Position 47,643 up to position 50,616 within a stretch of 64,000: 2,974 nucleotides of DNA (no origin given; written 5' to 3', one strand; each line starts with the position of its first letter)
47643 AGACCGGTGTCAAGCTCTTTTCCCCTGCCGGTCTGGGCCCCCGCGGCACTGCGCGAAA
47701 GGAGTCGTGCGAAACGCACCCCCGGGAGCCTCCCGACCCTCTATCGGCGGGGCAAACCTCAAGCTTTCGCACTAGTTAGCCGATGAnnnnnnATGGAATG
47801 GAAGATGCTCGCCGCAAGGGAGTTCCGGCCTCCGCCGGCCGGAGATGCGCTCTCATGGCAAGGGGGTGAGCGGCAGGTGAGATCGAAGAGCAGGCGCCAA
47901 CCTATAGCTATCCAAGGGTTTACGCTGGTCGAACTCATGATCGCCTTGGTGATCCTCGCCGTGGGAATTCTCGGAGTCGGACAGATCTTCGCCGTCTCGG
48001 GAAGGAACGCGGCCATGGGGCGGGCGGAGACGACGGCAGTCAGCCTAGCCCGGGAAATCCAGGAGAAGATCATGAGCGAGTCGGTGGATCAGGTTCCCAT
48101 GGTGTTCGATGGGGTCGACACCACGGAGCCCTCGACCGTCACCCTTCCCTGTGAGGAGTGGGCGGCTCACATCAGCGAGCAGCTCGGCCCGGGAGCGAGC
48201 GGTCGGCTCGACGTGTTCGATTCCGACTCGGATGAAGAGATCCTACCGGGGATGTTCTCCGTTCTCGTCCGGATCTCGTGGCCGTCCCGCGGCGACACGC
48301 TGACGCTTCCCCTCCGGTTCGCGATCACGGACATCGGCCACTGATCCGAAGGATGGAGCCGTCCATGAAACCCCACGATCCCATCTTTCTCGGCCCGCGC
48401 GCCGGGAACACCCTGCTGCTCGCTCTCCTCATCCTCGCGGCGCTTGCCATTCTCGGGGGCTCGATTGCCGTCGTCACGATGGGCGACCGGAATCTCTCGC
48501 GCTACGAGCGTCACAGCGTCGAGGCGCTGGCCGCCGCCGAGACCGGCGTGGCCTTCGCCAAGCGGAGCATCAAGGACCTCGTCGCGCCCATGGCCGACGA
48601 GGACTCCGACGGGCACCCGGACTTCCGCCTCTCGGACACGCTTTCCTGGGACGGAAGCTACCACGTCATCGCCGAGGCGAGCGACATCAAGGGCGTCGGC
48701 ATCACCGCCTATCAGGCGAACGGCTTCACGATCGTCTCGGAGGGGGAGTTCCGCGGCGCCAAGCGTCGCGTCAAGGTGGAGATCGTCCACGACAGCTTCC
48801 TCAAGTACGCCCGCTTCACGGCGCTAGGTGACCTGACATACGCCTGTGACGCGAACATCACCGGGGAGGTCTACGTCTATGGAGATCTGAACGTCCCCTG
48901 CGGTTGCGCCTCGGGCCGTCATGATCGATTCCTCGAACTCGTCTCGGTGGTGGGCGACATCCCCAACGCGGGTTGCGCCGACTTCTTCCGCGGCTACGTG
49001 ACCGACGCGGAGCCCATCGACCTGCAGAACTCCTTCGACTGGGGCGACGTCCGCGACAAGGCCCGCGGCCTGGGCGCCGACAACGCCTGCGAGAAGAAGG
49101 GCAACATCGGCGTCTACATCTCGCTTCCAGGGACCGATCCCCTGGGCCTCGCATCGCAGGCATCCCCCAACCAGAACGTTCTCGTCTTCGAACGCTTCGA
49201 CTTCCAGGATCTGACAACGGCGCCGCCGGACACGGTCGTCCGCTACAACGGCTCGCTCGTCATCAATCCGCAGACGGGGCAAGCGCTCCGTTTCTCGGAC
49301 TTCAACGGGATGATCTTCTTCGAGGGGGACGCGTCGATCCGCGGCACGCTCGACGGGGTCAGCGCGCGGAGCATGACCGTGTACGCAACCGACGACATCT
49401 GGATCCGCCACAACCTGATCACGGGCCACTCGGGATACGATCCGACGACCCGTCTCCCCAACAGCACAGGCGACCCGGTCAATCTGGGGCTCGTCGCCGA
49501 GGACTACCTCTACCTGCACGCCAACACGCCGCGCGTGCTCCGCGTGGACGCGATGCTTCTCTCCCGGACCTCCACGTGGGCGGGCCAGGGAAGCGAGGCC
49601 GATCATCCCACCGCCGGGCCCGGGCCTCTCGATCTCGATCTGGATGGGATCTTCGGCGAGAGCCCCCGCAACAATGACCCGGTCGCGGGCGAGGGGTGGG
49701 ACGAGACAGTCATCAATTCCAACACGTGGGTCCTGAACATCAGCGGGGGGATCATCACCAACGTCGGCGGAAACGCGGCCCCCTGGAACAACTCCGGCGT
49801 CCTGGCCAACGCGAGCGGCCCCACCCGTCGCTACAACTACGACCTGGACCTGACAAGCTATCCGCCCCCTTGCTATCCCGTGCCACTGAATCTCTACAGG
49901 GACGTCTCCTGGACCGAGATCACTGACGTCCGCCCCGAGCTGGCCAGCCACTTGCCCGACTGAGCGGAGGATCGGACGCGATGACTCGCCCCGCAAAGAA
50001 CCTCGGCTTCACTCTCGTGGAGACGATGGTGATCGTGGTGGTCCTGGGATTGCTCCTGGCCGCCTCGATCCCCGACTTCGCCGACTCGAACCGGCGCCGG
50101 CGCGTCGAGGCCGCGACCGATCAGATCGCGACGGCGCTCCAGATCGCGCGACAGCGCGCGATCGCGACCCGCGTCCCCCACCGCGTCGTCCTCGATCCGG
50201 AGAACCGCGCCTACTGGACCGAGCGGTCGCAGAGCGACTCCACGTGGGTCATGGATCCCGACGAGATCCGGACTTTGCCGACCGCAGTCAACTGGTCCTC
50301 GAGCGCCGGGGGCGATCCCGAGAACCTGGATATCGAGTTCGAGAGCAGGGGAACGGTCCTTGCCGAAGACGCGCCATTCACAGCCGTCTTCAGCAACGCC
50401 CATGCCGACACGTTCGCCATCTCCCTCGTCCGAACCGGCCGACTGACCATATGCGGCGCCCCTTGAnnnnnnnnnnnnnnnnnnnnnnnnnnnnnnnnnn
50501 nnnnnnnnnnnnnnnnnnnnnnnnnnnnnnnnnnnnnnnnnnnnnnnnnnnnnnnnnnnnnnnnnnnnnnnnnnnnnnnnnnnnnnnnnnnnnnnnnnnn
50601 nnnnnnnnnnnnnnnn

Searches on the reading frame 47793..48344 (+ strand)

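Call 6: search_protein_families(library=pfam, proteins=[window:47793-48344:+], max_evalue=0.1)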
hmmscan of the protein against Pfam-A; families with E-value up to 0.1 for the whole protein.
window:47793-48344:+ (183 aa): 2 families
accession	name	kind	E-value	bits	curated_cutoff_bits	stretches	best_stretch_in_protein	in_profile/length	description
PF07963.17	N_methyl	-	5.5e-07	29.3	21.2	1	41-62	5-26/27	Prokaryotic N-terminal methylation motif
PF02746.21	MR_MLE_N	-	0.049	14.3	22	1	33-101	11-75/117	Mandelate racemase / muconate lactonizing enzyme, N-terminal domain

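Call 7: search_protein_families(library=ncbifam, proteins=[window:47793-48344:+], max_evalue=0.1)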
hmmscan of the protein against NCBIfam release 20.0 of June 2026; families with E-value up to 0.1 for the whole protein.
window:47793-48344:+ (183 aa): 11 families
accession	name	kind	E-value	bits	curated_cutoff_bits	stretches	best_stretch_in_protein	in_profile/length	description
TIGR02523.1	type_IV_pilV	equivalog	2.3e-08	34.6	52.2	1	41-97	2-58/139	type IV pilus modification protein PilV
TIGR02532.1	IV_pilin_GFxxxE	domain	3e-06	26.9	16.3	1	41-62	2-23/24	prepilin-type N-terminal cleavage/methylation domain-containing protein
NF007848.0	PRK10557.1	equivalog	0.0013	18.1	120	1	33-74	3-44/192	prepilin peptidase-dependent protein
NF041013.1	T4P_ComGE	equivalog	0.002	18.2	49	1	40-88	3-51/83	competence type IV pilus minor pilin ComGE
TIGR01708.2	typeII_sec_gspH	equivalog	0.0032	17.5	80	1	41-90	2-48/169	type II secretion system minor pseudopilin GspH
TIGR01707.1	gspI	equivalog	0.0081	16.6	44.35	1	42-81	1-38/101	type II secretion system minor pseudopilin GspI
NF040999.1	pilin_ComGC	equivalog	0.017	15.3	75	1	41-60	2-21/84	competence type IV pilus major pilin ComGC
NF041002.1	pilin_ComGF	equivalog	0.018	15.2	80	1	41-70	2-31/139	competence type IV pilus minor pilin ComGF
TIGR02599.1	TIGR02599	subfamily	0.021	14.1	256.5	1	42-95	1-54/361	Verru_Chthon cassette protein C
NF007862.0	PRK10574.1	equivalog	0.03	14.4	138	1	41-57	5-21/145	prepilin peptidase-dependent pilin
TIGR01711.1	gspJ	equivalog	0.05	13.4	64.85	1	41-77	1-37/192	type II secretion system minor pseudopilin GspJ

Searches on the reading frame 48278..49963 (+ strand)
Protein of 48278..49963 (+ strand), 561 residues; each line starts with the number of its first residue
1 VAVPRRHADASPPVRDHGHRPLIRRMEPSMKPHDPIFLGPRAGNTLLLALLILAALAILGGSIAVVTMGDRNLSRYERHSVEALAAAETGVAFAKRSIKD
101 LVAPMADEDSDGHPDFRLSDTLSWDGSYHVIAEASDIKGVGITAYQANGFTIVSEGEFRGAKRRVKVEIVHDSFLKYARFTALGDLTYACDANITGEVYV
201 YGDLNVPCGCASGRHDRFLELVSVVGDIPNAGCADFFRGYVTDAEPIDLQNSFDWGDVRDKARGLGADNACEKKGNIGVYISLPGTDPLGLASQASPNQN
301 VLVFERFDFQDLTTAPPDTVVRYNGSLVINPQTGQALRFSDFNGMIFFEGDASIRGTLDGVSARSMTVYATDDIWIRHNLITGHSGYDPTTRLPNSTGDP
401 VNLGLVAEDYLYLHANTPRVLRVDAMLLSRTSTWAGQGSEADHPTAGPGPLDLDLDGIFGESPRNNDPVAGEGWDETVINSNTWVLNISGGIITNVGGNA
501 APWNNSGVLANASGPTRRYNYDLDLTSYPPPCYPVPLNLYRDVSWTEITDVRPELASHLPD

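Call 6: search_protein_families(library=pfam, proteins=[window:48278-49963:+], max_evalue=0.1)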
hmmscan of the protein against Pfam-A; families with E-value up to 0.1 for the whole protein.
window:48278-49963:+ (561 aa): 1 family
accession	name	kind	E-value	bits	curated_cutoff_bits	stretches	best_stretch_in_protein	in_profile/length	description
PF14341.11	PilX_N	-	6.8e-06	26.4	25.5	1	42-92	1-51/51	PilX N-terminal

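Call 7: search_protein_families(library=ncbifam, proteins=[window:48278-49963:+], max_evalue=0.1)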
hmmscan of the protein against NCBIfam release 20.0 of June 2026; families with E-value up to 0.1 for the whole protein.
window:48278-49963:+ (561 aa): 0 families

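Call 60: search_solved_structures(query=window:48362-49960:+, max_evalue=1)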
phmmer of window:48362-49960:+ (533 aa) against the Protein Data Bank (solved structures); distinct sequences matched with E-value up to 1: 2.
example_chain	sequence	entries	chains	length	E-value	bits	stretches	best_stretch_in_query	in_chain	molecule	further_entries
4i0x_A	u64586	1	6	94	0.053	15.4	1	410-477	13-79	ESAT-6-like protein MAB_3112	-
6qvi_A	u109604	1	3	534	0.27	13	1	120-179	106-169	ComZ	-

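Call 76: search_protein_families(library=ncbifam, proteins=[window:48362-49963:+], max_evalue=0.01)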
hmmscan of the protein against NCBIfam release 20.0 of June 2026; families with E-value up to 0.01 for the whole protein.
window:48362-49963:+ (533 aa): 0 families

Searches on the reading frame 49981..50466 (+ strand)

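Call 6: search_protein_families(library=pfam, proteins=[window:49981-50466:+], max_evalue=0.1)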
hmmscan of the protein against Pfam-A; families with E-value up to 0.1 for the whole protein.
window:49981-50466:+ (161 aa): 3 families
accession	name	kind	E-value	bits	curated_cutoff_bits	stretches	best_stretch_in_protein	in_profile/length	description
PF07963.17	N_methyl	-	1.8e-05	24.6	21.2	1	6-29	3-26/27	Prokaryotic N-terminal methylation motif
PF12019.13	GspH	-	9.9e-05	23.2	21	1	45-151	1-106/108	Type II transport protein GspH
PF11157.13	DUF2937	-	0.077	13.2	25.3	0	17-60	7-49/162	Protein of unknown function (DUF2937)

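Call 7: search_protein_families(library=ncbifam, proteins=[window:49981-50466:+], max_evalue=0.1)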
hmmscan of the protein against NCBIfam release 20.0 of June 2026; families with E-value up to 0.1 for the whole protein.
window:49981-50466:+ (161 aa): 11 families
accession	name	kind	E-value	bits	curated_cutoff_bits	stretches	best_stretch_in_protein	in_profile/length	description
TIGR01708.2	typeII_sec_gspH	equivalog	5.5e-09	36.2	80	1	9-96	3-89/169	type II secretion system minor pseudopilin GspH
TIGR01710.1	typeII_sec_gspG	equivalog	3e-07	30.5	88.85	1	9-51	2-44/134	type II secretion system major pseudopilin GspG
TIGR02596.1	TIGR02596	subfamily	3.1e-07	30.7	70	1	10-66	1-57/196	Verru_Chthon cassette protein D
NF047827.1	T3SSXpsH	equivalog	1.3e-06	28.3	160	1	9-82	2-74/145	type II secretion system protein XpsH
NF040982.1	ComGD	equivalog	3.9e-06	27.3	70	1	9-85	3-79/139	competence type IV pilus minor pilin ComGD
NF041775.1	typeIV_PilA_Myxo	equivalog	7.1e-06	26.1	400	1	6-48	9-52/214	type IV pilin protein PilA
NF038303.1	EPS_HpsB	equivalog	2.4e-05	24.4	150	1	7-70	2-69/211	hormogonium polysaccharide secretion pseudopilin HpsB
NF007800.0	PRK10506.1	equivalog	7.1e-05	22.7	158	1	6-77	7-78/163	prepilin peptidase-dependent protein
NF040999.1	pilin_ComGC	equivalog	0.00061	19.9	75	1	9-38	3-32/84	competence type IV pilus major pilin ComGC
NF007862.0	PRK10574.1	equivalog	0.0024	18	138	1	6-38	3-35/145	prepilin peptidase-dependent pilin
NF041013.1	T4P_ComGE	equivalog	0.015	15.4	49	1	6-57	2-53/83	competence type IV pilus minor pilin ComGE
